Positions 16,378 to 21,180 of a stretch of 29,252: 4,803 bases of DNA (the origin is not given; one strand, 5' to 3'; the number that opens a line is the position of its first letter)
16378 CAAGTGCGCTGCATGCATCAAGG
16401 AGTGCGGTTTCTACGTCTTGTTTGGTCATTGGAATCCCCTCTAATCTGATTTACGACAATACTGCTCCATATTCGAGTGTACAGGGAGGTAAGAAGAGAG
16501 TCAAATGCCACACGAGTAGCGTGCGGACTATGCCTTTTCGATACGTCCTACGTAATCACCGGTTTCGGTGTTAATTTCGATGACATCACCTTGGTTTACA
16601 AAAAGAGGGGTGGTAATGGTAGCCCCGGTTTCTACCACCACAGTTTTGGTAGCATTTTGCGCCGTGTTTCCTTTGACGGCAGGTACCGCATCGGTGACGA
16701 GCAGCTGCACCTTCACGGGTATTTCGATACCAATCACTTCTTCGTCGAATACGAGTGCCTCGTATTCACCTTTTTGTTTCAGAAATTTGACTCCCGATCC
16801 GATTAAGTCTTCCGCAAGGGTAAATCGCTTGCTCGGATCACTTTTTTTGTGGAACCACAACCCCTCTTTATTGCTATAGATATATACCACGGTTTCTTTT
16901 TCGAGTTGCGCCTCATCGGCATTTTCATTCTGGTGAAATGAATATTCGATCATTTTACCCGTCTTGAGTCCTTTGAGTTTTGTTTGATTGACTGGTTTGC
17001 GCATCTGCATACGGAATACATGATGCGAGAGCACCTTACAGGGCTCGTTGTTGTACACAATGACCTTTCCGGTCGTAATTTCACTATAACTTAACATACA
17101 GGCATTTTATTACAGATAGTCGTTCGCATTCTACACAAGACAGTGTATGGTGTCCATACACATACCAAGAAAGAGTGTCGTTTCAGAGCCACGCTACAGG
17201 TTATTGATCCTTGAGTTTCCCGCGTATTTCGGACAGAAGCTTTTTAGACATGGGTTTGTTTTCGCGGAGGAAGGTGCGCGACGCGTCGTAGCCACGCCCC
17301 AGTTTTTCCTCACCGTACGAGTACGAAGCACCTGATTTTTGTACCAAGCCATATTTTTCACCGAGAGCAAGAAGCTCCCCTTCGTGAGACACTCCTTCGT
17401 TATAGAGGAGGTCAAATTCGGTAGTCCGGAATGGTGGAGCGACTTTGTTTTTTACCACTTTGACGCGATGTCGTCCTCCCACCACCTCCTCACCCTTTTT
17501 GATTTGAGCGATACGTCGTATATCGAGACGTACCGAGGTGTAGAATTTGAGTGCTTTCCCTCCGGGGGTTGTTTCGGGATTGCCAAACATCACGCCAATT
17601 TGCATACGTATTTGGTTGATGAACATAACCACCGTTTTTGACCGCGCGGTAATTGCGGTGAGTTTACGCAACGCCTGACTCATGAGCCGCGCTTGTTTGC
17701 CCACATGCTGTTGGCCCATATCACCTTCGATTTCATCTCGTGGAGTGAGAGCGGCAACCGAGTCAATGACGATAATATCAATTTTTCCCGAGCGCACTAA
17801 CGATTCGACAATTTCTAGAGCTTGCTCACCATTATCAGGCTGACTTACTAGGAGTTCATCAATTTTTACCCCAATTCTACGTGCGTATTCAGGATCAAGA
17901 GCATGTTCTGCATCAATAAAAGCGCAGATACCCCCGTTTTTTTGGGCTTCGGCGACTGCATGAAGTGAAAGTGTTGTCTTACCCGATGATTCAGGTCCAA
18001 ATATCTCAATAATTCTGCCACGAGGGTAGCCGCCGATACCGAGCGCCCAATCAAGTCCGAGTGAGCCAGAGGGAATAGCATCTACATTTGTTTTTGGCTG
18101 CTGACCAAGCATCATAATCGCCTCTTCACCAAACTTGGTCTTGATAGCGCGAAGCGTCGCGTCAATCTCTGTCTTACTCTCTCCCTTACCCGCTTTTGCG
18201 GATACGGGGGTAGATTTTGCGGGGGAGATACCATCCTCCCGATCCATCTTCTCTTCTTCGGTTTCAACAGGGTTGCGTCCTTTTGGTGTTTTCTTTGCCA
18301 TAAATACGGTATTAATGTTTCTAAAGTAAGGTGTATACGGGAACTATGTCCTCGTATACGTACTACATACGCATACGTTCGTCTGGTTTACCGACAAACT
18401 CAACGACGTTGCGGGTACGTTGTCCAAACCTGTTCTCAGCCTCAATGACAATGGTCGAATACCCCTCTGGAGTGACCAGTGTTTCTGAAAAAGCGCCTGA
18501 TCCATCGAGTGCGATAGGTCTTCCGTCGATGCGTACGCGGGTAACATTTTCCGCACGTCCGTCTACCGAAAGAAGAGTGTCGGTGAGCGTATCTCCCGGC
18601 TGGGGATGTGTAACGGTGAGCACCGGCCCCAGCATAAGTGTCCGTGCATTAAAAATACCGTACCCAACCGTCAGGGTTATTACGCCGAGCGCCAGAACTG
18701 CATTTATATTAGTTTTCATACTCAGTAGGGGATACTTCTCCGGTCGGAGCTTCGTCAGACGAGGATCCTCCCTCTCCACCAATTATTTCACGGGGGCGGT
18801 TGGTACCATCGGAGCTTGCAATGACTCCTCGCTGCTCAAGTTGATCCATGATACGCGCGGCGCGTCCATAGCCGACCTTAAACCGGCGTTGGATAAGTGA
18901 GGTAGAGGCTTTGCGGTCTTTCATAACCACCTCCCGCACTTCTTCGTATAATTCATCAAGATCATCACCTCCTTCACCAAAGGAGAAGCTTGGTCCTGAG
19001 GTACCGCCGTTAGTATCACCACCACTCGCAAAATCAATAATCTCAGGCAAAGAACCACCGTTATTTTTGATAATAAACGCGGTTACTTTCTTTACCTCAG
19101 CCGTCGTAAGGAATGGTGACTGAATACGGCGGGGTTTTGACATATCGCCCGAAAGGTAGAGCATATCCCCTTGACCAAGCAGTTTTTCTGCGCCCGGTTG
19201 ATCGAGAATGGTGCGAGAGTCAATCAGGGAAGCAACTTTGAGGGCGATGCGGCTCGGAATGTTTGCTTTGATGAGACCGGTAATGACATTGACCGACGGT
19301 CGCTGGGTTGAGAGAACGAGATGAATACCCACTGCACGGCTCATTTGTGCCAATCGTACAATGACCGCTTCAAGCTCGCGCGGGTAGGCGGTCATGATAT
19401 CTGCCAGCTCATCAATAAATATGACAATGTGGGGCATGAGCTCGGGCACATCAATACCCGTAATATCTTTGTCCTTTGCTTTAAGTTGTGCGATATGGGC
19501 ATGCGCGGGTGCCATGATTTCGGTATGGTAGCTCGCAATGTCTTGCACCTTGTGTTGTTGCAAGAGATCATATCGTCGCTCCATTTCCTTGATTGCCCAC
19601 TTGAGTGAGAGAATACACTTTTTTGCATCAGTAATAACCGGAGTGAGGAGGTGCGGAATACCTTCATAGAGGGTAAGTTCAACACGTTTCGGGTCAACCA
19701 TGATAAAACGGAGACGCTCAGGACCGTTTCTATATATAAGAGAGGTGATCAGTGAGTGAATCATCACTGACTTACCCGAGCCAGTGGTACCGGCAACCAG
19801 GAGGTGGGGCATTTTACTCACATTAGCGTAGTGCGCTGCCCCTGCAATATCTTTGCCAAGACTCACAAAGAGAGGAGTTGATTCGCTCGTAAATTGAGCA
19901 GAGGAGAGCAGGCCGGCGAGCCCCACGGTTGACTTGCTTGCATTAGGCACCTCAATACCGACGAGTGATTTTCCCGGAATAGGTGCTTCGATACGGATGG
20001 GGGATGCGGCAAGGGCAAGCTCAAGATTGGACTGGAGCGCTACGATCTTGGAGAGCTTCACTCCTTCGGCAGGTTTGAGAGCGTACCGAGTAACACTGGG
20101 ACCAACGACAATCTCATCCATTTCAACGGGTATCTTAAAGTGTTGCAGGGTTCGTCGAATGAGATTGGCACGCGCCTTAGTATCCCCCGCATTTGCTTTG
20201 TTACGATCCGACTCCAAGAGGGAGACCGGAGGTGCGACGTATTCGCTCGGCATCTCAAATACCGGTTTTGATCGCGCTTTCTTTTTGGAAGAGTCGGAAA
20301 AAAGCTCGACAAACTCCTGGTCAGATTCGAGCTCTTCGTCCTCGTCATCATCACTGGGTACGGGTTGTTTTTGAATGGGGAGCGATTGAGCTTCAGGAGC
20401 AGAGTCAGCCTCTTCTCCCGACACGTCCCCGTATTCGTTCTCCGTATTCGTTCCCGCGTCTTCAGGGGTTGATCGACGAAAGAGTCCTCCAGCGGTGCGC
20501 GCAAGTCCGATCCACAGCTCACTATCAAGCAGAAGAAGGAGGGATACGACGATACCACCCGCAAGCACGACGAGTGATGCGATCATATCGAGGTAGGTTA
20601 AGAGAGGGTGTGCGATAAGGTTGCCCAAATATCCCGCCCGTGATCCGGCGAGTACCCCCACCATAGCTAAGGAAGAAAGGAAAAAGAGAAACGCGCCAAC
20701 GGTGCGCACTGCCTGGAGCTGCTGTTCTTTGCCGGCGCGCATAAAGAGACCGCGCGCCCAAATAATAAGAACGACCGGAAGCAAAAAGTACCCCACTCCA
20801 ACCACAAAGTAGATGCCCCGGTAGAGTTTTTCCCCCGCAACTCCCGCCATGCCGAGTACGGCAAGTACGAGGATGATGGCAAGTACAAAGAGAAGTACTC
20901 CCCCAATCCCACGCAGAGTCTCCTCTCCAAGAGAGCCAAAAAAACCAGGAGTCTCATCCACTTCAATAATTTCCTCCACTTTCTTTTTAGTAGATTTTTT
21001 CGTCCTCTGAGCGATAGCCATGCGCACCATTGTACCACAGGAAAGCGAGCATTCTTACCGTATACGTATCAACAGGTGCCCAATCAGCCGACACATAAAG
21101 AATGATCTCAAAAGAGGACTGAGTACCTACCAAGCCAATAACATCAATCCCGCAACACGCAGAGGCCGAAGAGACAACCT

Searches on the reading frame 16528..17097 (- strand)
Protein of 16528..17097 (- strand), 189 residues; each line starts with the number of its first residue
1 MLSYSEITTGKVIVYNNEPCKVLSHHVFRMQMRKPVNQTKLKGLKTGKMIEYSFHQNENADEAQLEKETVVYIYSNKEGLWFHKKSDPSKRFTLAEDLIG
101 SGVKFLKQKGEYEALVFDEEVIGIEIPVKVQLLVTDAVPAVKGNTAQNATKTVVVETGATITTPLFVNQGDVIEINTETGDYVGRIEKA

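Call 4: search_protein_families(library=pfam, proteins=[window:16528-17097:-], max_evalue=0.01)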
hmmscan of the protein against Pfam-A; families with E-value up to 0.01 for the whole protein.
window:16528-17097:- (189 aa): 2 families
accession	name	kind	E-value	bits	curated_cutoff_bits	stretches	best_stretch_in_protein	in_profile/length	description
PF09285.17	Elong-fact-P_C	-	1.2e-21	76.6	25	1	130-185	1-56/56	Elongation factor P, C-terminal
PF08207.18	EFP_N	-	6.4e-09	36.1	23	1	4-58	2-56/58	Elongation factor P (EF-P) KOW-like domain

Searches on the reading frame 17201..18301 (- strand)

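Call 4: search_protein_families(library=pfam, proteins=[window:17201-18301:-], max_evalue=0.01)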
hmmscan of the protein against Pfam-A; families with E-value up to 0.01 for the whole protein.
window:17201-18301:- (366 aa): 10 families
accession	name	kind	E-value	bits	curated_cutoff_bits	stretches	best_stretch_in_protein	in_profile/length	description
PF00154.27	RecA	-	6.7e-137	455.6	27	1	45-305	2-262/262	recA bacterial DNA recombination protein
PF21096.2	RecA_C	-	2.1e-14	53.8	27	1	308-364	1-57/57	RecA C-terminal domain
PF08423.17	Rad51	-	1e-09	38.5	22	1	73-263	5-211/244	Rad51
PF06745.19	ATPase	-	1.6e-07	31.4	26.6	1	77-133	2-58/231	KaiC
PF01637.24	ATPase_2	-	0.00017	21.9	33.2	1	96-188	21-79/225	ATPase domain predominantly from Archaea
PF13481.12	AAA_25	-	0.00043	20.4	27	0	83-190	22-160/195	AAA domain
PF02283.22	CobU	-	0.0013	18.7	27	1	100-235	3-129/168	Cobinamide kinase / cobinamide phosphate guanyltransferase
PF13191.12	AAA_16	-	0.0021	19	32.6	1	94-230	23-140/167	AAA ATPase domain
PF13479.12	AAA_24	-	0.0043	17.4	27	1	98-186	5-77/195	AAA domain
PF13401.12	AAA_22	-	0.0079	17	27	0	96-188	6-97/130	AAA domain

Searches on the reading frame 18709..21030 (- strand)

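Call 4: search_protein_families(library=pfam, proteins=[window:18709-21030:-], max_evalue=0.01)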
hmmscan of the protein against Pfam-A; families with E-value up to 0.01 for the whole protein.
window:18709-21030:- (773 aa): 5 families
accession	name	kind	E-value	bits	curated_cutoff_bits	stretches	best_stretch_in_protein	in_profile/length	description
PF01580.24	FtsK_SpoIIIE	-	2.4e-58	197.6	24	1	374-580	5-221/221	FtsK/SpoIIIE family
PF17854.6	FtsK_alpha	-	8e-28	97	22.9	1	267-363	2-101/101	FtsK alpha domain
PF09397.16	FtsK_gamma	-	4e-24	84.6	30.6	1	690-750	2-61/63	Ftsk gamma domain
PF13491.11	FtsK_4TM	-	0.00013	22.2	23.1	1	61-176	46-166/171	4TM region of DNA translocase FtsK/SpoIIIE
PF01935.23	DUF87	-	0.00044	20.9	23.2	1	404-447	18-60/220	Helicase HerA, central domain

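Call 5: search_protein_families(library=ncbifam, proteins=[window:18709-21030:-], max_evalue=0.01)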
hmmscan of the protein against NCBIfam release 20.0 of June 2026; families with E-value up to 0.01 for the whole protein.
window:18709-21030:- (773 aa): 7 families
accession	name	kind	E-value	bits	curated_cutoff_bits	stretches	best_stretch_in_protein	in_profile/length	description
NF007615.0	PRK10263.1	equivalog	6.7e-130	434.9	1566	1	254-750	860-1349/1355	DNA translocase FtsK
TIGR03928.1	T7_EssCb_Firm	equivalog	1.2e-33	115.9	778.4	1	408-618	470-662/1296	type VII secretion protein EssC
TIGR03924.1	T7SS_EccC_a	equivalog_domain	7.1e-26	91.1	509.15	1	408-641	451-669/673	type VII secretion protein EccCa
TIGR03925.1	T7SS_EccC_b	equivalog_domain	6.6e-15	54.4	346.55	2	398-454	352-408/564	type VII secretion protein EccCb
NF041214.1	plasmid_TraB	equivalog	8.4e-13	47.7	800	1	409-609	250-419/639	plasmid transfer protein TraB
TIGR03743.1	SXT_TraD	subfamily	2e-05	23.3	366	1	408-449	176-213/636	conjugative transfer system coupling protein TraD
TIGR02759.1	TraD_Ftype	equivalog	0.003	16.4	521.35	1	403-432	172-201/566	type IV conjugative transfer system coupling protein TraD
